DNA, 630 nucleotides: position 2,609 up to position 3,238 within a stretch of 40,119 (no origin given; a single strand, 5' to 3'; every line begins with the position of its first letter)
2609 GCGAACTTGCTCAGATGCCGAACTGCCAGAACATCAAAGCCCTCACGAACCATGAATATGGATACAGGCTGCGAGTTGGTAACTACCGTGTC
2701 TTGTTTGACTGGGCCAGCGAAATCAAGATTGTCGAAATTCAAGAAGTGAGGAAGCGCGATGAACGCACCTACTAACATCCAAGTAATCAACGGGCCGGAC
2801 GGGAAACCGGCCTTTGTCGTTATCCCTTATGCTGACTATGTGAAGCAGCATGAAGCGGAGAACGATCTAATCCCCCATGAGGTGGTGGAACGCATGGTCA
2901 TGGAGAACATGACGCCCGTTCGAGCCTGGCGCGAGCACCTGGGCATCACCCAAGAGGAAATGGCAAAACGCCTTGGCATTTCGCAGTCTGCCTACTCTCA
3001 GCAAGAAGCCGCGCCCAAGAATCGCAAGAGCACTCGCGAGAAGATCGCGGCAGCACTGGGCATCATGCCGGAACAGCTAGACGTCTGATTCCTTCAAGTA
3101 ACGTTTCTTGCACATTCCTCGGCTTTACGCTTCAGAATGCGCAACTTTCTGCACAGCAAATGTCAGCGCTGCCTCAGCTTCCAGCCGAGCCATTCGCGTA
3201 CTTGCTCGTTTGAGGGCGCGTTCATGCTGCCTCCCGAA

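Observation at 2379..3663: HigBA-like toxin-antitoxin cassette with a perfect consensus promoter and leaderless toxin, inserted antisense into the late operon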

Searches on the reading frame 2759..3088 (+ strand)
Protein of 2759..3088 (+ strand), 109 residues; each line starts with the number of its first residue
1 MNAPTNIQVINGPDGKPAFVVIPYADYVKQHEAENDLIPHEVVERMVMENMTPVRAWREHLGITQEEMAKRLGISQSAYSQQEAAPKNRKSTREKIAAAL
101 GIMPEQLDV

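Call 3: search_protein_families(library=pfam, proteins=[window:2759-3088:+], max_evalue=0.1)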
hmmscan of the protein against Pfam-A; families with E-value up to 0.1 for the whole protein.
window:2759-3088:+ (109 aa): 17 families
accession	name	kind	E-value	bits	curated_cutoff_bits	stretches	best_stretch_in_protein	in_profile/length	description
PF01381.28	HTH_3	-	2.2e-09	37.6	23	1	54-85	1-32/55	Helix-turn-helix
PF12844.13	HTH_19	-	7.1e-07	29.5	30.2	1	55-81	5-31/64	Helix-turn-helix domain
PF13560.12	HTH_31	-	9e-07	29.6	27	1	55-107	7-61/64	Helix-turn-helix domain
PF20432.4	Xre-like-HTH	-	0.00016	22.3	25.8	1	59-84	20-43/63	Antitoxin Xre-like helix-turn-helix domain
PF04967.18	HTH_10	-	0.0011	19.1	23.1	1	63-81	24-42/53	HTH DNA binding domain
PF14549.12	P22_Cro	-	0.0021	18.2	30.2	1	60-90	8-38/60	DNA-binding transcriptional regulator Cro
PF13545.12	HTH_Crp_2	-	0.0061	16.9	27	0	58-78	18-38/70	Crp-like helix-turn-helix domain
PF04539.22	Sigma70_r3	-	0.012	16.2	25.3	0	64-81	22-39/78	Sigma-70 region 3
PF04545.22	Sigma70_r4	-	0.013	15.5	24.1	1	62-83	20-41/50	Sigma-70, region 4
PF13412.12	HTH_24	-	0.013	15.5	21.9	1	62-80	17-35/48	Winged helix-turn-helix DNA-binding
PF17762.8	HTH_ParB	-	0.014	16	22.6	1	54-78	12-36/102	ParB HTH domain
PF18024.7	HTH_50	-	0.014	15.5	27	0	68-78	29-39/50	Helix-turn-helix domain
PF13413.12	HTH_25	-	0.016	15.5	24.6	0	55-76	3-24/62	Helix-turn-helix domain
PF13384.12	HTH_23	-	0.017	15.3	24.6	0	55-80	12-35/50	Homeodomain-like domain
PF13744.12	HTH_37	-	0.046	14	27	1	51-81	20-50/80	Helix-turn-helix domain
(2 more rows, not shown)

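Call 15: search_solved_structures(query=window:2759-3088:+, max_evalue=1, show_alignments=3)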
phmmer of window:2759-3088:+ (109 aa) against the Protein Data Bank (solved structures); distinct sequences matched with E-value up to 1: 21.
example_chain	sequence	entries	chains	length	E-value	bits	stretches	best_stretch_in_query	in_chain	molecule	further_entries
1sq8_A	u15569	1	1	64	0.00053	23.8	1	54-104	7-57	dh434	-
8tac_A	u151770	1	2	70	0.0017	22.2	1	38-87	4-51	DBP48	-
1r63_A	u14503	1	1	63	0.0071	20.1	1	54-104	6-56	REPRESSOR PROTEIN FROM BACTERIOPHAGE 434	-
1per_L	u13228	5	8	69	0.0095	19.7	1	54-104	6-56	PROTEIN (434 REPRESSOR) | 434 REPRESSOR | REPRESSOR PROTEIN CI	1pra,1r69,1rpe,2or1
3vk0_A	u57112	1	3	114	0.023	18.5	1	53-107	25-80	Transcriptional regulator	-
2r63_A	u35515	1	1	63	0.034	18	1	55-104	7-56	REPRESSOR PROTEIN FROM BACTERIOPHAGE 434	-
4yg4_A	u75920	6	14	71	0.035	17.9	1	54-92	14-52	Antitoxin HipB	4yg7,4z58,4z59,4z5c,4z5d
4yg1_A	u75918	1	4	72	0.038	17.8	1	54-92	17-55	Antitoxin HipB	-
4z5h_A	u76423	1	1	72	0.05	17.4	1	54-92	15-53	Antitoxin HipB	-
2wiu_B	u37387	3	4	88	0.054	17.3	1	54-92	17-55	HTH-TYPE TRANSCRIPTIONAL REGULATOR HIPB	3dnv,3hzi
5k98_B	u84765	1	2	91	0.058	17.2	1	54-92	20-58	Antitoxin HipB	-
3kxa_A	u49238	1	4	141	0.29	15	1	56-106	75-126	Putative uncharacterized protein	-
7pzy_J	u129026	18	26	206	0.32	14.8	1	30-102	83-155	40S ribosomal protein S8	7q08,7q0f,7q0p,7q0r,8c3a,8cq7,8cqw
7n6g_3H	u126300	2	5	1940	0.35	14.7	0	38-102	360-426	FAP74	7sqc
2mez_A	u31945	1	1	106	0.39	14.6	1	51-86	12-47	Multiprotein Bridging Factor (MBP-like)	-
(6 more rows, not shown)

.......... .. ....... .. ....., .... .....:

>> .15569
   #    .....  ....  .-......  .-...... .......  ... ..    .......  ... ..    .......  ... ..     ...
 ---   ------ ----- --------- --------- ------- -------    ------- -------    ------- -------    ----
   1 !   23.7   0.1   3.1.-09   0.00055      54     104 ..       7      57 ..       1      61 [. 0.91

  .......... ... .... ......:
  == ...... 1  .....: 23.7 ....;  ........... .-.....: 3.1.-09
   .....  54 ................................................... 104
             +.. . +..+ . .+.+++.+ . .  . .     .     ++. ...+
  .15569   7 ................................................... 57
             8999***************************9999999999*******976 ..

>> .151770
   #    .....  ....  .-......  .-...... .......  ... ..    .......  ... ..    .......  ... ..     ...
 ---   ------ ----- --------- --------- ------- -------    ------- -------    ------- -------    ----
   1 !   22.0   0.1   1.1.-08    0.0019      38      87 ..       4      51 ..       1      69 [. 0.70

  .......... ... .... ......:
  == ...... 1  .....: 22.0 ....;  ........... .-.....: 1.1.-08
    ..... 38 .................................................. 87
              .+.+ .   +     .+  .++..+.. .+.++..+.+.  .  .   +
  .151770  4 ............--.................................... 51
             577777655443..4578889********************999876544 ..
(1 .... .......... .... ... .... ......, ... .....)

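Call 18: find_related_loci(query=window:2759-3088:+, collection=viral_contigs, flank=5000)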
Query window:2759-3088:+ (109 aa) in viral_contigs; peptide patterns used: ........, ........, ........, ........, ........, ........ (x = any residue, [..] = any of these).
61 stretches matched a pattern; 40 encode a relative of the query (tblastn E <= 1e-3); 40 distinct loci.
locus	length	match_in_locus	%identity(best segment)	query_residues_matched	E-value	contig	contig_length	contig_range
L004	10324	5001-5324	82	1-109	3e-55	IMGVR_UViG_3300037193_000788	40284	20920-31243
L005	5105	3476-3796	74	1-108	2e-52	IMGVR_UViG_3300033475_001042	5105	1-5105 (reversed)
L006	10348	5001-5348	70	1-109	7e-52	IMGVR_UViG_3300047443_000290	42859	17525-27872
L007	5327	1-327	71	1-109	1e-51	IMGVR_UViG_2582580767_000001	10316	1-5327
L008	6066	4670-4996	72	1-109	2e-51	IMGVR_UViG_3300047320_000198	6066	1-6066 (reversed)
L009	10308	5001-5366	67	1-109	2e-51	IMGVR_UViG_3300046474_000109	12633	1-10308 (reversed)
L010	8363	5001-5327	69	1-109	1e-50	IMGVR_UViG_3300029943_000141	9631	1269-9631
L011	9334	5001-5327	69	1-109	1e-50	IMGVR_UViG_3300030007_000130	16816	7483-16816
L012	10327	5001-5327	69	1-109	1e-50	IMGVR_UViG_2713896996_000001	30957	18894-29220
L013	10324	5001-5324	72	1-109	8e-51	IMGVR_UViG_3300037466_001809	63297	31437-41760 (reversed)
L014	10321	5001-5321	70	1-108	3e-49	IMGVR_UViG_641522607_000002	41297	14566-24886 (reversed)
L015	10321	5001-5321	69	1-108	1e-48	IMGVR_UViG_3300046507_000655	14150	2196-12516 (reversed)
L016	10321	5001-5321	70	1-108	3e-48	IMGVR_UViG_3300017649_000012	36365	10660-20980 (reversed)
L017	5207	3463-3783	70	1-108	3e-48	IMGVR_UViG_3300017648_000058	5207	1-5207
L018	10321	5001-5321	70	1-108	7e-48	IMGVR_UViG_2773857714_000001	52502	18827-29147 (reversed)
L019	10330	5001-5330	71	1-109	4e-47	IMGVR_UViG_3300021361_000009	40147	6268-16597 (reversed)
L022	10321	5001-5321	69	1-108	5e-44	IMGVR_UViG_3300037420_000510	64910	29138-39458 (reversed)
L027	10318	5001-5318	67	1-109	1e-42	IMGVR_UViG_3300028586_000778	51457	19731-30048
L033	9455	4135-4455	66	1-108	2e-41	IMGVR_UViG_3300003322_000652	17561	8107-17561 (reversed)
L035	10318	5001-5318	64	1-109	4e-41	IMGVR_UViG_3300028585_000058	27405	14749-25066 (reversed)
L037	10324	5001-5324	62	1-109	1e-39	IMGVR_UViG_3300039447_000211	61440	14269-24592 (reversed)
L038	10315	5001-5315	64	1-108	9e-40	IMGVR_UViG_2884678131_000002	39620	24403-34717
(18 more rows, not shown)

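Call 22: search_protein_families(library=phrogs, proteins=[window:2759-3088:+], max_evalue=0.01)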
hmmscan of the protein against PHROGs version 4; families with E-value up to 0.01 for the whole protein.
window:2759-3088:+ (109 aa): 20 families
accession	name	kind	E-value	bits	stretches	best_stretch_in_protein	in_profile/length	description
phrog_7241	-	transcription regulation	1.2e-33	116.8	1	5-108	1-121/122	transcriptional regulator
phrog_8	-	transcription regulation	1.2e-08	35.9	1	50-106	165-214/346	transcriptional regulator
phrog_3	-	transcription regulation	1.5e-08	35.8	1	43-105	82-140/430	transcriptional repressor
phrog_1373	-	transcription regulation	5.1e-06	27.6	1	50-102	71-117/166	transcriptional regulator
phrog_4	-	transcription regulation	8.3e-06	26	1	48-107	135-191/400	transcriptional repressor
phrog_2328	-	transcription regulation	3.1e-05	24.8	1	54-104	20-71/128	transcriptional repressor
phrog_2104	-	unknown function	4e-05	24.8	1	40-88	29-78/103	-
phrog_1468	-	transcription regulation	7.5e-05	23.3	1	59-105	17-63/67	transcriptional repressor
phrog_14076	-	transcription regulation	8.6e-05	24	1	49-89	11-56/86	transcriptional regulator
phrog_2967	-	transcription regulation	0.00018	22.2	1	55-107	16-69/225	transcriptional regulator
phrog_11553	-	unknown function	0.0002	21.8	1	54-102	40-88/278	-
phrog_955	-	DNA, RNA and nucleotide metabolism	0.00028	21.6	1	54-84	29-59/142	HTH DNA binding protein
phrog_2339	-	DNA, RNA and nucleotide metabolism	0.0008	20.4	1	51-81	27-57/98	HTH DNA binding protein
phrog_6962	-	unknown function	0.001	20.3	1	54-86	6-38/73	-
phrog_5823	-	transcription regulation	0.0015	18.8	1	54-103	11-62/404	transcriptional regulator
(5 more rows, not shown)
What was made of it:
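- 2759..3088 (+): Antitoxin gene, 109 aa. N-terminal beta-hairpin plus two helices (probable toxin-binding part) and a C-terminal Cro/cI-type HTH. It overlaps the toxin by 17 nt, with AGGA/GAGG 6-11 nt upstream of its ATG. HTH_3 2e-9 (call 3); PHROG 7241 1e-33 (call 22).
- Checked: ORF 2759-3088 overlaps the toxin by 17 nt. It matches HTH_3 (2e-9) in residues 54-107 and PHROG 7241 over its full length (1e-33) (calls 3, 22).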

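Call 23: search_protein_families(library=ncbifam, proteins=[window:2759-3088:+], max_evalue=0.01)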
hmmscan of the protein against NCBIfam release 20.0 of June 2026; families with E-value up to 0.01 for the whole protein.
window:2759-3088:+ (109 aa): 9 families
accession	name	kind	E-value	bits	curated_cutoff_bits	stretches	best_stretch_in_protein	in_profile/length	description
NF007271.0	PRK09726.1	equivalog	4.5e-05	23.4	79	1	57-102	20-66/88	type II toxin-antitoxin system antitoxin HipB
NF041951.1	phage_RstR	subfamily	9.7e-05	22.6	80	1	54-102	7-56/108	RstR family transcriptional repressor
NF041265.1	NadS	equivalog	0.00015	22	60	1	45-100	26-81/94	NadS family protein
TIGR03070.1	couple_hipB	subfamily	0.00018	21.4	71.65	1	54-77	7-30/58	type II toxin-antitoxin system Y4mF family antitoxin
TIGR03830.1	CxxCG_CxxCG_HTH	subfamily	0.00046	20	61.8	1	45-86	59-102/127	type II TA system antitoxin MqsA family protein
TIGR00270.2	TIGR00270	equivalog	0.0019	18.1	110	1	39-101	65-128/159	multiprotein bridging factor aMBF1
TIGR02612.1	mob_myst_A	hypoth_equivalog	0.0028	17.5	122.6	1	53-83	29-59/150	mobile mystery protein A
NF033516.0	transpos_IS3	equivalog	0.0073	15.6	160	1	28-97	68-136/369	IS3 family transposase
TIGR03550.1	F420_cofG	equivalog_domain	0.009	15.2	213.35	1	32-92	93-154/322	7,8-didemethyl-8-hydroxy-5-deazariboflavin synthase CofG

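Call 38: search_protein_families(library=phrogs, proteins=[L004:1337-2905:-, L014:1393-2868:-, L014:2865-4286:-, L019:1251-2768:-, L022:1025-2497:-, L027:1048-2739:-, L033:101-1672:-, L035:1477-3204:-, L037:1193-2677:-, L038:675-2351:-], max_evalue=0.00001)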
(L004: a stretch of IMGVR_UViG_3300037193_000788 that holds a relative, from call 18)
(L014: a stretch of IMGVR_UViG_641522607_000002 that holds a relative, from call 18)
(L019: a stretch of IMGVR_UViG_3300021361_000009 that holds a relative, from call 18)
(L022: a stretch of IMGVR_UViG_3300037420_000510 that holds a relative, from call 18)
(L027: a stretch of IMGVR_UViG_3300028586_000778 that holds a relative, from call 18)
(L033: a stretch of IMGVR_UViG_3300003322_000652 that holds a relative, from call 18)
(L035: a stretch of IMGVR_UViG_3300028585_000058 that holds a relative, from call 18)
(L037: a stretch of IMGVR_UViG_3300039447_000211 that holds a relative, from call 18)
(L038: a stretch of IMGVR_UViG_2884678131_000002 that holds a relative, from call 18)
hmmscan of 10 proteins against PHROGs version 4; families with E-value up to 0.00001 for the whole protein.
L004:1337-2905:- (522 aa): 5 families
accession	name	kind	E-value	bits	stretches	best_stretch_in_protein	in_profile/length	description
phrog_38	-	head and packaging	1.2e-94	319.5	1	17-489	266-699/760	terminase large subunit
phrog_4758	-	head and packaging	4.8e-50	171.2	1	9-239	4-224/243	terminase large subunit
phrog_5573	-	head and packaging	1.1e-20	75.1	1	250-488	10-229/250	terminase large subunit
phrog_30251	-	head and packaging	1.4e-13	51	1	77-234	58-223/799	terminase large subunit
phrog_979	-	head and packaging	2.9e-11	43.8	1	305-488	409-594/642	terminase large subunit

L014:1393-2868:- (491 aa): 5 families
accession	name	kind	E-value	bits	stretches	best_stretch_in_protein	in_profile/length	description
phrog_4660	-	head and packaging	9.4e-138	461.7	1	84-464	106-488/765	minor head protein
phrog_146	-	head and packaging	1.2e-86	292.9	1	67-479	33-451/587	portal protein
phrog_15528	-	head and packaging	1.5e-38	133.8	1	67-467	44-465/794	portal protein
phrog_30637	-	unknown function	4.7e-24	85.3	1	224-468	3-253/1119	-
phrog_12751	-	unknown function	6.5e-09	36.4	1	251-484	11-249/283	-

L014:2865-4286:- (473 aa): 7 families
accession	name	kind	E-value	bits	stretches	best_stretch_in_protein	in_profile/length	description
phrog_38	-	head and packaging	3.4e-100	337.8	1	17-468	268-707/760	terminase large subunit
phrog_4758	-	head and packaging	2.6e-72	244.1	1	18-229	16-222/243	terminase large subunit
phrog_979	-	head and packaging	2e-37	130.2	1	302-466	421-601/642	terminase large subunit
phrog_12171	-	head and packaging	4.1e-37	127.6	1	373-471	4-102/110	terminase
phrog_30251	-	head and packaging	6.2e-18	65.4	1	46-226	42-223/799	terminase large subunit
phrog_9453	-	head and packaging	3e-13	50.9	1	298-440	14-181/233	terminase large subunit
phrog_5573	-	head and packaging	4.5e-12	46.9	1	243-464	10-234/250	terminase large subunit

L019:1251-2768:- (505 aa): 2 families
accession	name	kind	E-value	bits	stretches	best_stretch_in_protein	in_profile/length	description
phrog_2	-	head and packaging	1.8e-30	107.4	1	34-489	262-599/807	terminase large subunit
phrog_5989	-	head and packaging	2.3e-06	28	1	13-158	118-256/347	terminase large subunit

L022:1025-2497:- (490 aa): 7 families
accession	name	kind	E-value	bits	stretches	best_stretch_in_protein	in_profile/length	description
phrog_38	-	head and packaging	6e-89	300.6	1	12-479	256-705/760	terminase large subunit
phrog_4758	-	head and packaging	2.2e-48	165.7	1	8-237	4-223/243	terminase large subunit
phrog_979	-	head and packaging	1.6e-44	153.6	1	307-483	412-605/642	terminase large subunit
phrog_12171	-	head and packaging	2.4e-37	128.4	1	383-478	1-96/110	terminase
phrog_5573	-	head and packaging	2.3e-18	67.5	1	248-476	9-233/250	terminase large subunit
phrog_30251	-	head and packaging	4e-14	52.8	1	76-239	58-228/799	terminase large subunit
phrog_9453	-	head and packaging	1.1e-13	52.3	1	307-483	9-216/233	terminase large subunit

L027:1048-2739:- (563 aa): 7 families
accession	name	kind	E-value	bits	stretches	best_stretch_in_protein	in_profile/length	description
phrog_9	-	head and packaging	1.2e-114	385.8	1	10-559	169-678/812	terminase large subunit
phrog_35587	-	head and packaging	3.6e-91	305.3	1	171-363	1-191/191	terminase large subunit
phrog_7622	-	head and packaging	3.1e-89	299.4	1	2-225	3-220/224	terminase large subunit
phrog_2699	-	head and packaging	2.7e-73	247.6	1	239-559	2-310/315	terminase large subunit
phrog_11206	-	unknown function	1.6e-34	119.2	1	2-94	3-95/101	-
phrog_7331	-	head and packaging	2.5e-17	63.5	1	488-553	36-101/113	terminase large subunit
phrog_4914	-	head and packaging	1.6e-14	55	1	59-183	84-209/213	terminase large subunit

L033:101-1672:- (523 aa): 4 families
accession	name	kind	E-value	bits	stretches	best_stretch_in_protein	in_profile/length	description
phrog_9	-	head and packaging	4.1e-124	417.2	1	26-511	184-668/812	terminase large subunit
phrog_2699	-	head and packaging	5.2e-69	233.5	1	227-513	11-300/315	terminase large subunit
phrog_7331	-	head and packaging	1.3e-14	54.7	1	425-506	11-92/113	terminase large subunit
phrog_4914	-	head and packaging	2.2e-14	54.6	1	28-168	57-208/213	terminase large subunit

L035:1477-3204:- (575 aa): 7 families
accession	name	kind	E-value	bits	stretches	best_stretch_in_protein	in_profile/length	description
phrog_9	-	head and packaging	8.2e-150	502.2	1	12-564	168-669/812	terminase large subunit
phrog_2699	-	head and packaging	7.5e-70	236.3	1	260-569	2-304/315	terminase large subunit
phrog_4914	-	head and packaging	5.5e-36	125.2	1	13-205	7-204/213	terminase large subunit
phrog_10517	-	head and packaging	6.4e-34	118.3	1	15-153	35-174/207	terminase large subunit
phrog_7331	-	head and packaging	5.1e-18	65.7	1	482-565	16-99/113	terminase large subunit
phrog_37124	-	unknown function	4.2e-06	27.6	0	373-478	1-117/143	-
phrog_2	-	head and packaging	4.3e-06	26.7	1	80-439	261-539/807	terminase large subunit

L037:1193-2677:- (494 aa): 3 families
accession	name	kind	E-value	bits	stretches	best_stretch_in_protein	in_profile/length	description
phrog_64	-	head and packaging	9e-18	65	1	82-474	142-494/547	portal protein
phrog_145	-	head and packaging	2e-14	54.2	1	222-485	226-476/493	portal protein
phrog_20475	-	head and packaging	9.3e-10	38.3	1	212-292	172-251/701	virion structural protein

L038:675-2351:- (558 aa): 5 families
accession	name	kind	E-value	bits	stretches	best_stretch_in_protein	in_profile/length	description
phrog_9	-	head and packaging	5.4e-173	578.9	1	11-552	169-670/812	terminase large subunit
phrog_2699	-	head and packaging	1.1e-84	285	1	253-553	3-301/315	terminase large subunit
phrog_4914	-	head and packaging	3.3e-55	188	1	9-167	11-167/213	terminase large subunit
phrog_10517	-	head and packaging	4.2e-37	128.7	1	9-155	37-179/207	terminase large subunit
phrog_7331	-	head and packaging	3.8e-26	91.9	1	457-552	4-99/113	terminase large subunit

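Call 47: find_homologous_proteins(query=window:2759-3088:+, max_evalue=0.00001)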
Query window:2759-3088:+ (109 aa): 942 proteins with E <= 0.00001 among 947 candidates; the best 120 are listed.
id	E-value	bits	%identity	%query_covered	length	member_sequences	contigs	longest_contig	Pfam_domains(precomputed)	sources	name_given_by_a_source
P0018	5.3e-65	234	100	100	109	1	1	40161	PF12844.14,PF01381.29,PF13560.13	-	-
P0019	2.9e-50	187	81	100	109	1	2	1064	PF12844.14,PF01381.29,PF13560.13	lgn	-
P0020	7.9e-50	185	76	100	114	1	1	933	PF01381.29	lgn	-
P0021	2.7e-49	184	80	100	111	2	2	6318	PF12844.14,PF01381.29,PF13560.13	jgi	jgi:DNA-binding XRE family transcriptional regulator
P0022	3.5e-49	183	77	100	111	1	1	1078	PF12844.14,PF01381.29,PF13560.13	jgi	jgi:DNA-binding XRE family transcriptional regulator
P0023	7.0e-48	179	82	100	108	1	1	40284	PF12844.14,PF01381.29,PF13560.13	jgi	jgi:DNA-binding XRE family transcriptional regulator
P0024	8.2e-48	179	76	100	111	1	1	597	PF12844.14,PF01381.29,PF13560.13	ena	-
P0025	1.3e-47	178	74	100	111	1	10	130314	PF01381.29,PF13560.13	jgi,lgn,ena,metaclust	jgi:DNA-binding XRE family transcriptional regulator|metaclust:\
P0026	1.3e-47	178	74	100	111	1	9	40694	PF12844.14,PF01381.29,PF13560.13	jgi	jgi:DNA-binding XRE family transcriptional regulator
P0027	8.5e-47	176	73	100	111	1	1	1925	PF01381.29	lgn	-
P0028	3.8e-46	174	75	100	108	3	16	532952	PF01381.29,PF13560.13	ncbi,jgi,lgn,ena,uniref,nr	ncbi:MAG: helix-turn-helix transcriptional regulator [Paraburkholderia sp.]|jgi:predicted transcript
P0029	1.2e-45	172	71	100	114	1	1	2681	PF01381.29,PF13560.13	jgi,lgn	jgi:DNA-binding XRE family transcriptional regulator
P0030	2.8e-45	171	74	100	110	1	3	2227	PF13412.13,PF12844.14,PF20432.5,PF01381.29,PF13560.13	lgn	-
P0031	3.0e-45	171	76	100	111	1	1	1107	PF12844.14,PF01381.29,PF13560.13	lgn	-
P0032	6.8e-45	170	74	100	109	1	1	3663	PF12844.14,PF01381.29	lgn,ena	-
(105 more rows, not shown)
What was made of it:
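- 2759..3088 (+): 942 homologous clusters (call 47).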

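Call 59: predict_structure(alignment_id=A4)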
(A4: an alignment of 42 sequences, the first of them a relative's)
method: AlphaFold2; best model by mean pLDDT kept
length: 109 residues; sequences in the alignment: 42
mean_pLDDT: 82.1   pTM: 0.65
mean pLDDT of the five models: 82.1, 82.0, 81.9, 80.5, 80.2
residues with pLDDT >= 90: 51; 70-90: 35; 50-70: 19; < 50: 4
segments of 3 or more residues with pLDDT < 50: 1-4
pLDDT, mean of each block of 10 residues (from residue 1): 53 69 72 73 90 93 93 93 88 92 87
secondary structure, 60 per line:
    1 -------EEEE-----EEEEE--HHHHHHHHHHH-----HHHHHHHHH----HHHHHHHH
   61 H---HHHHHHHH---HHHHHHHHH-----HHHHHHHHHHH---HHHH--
elements in order: E8-11 E17-21 H24-34 H40-48 H53-61 H65-72 H76-84 H90-100 H104-107
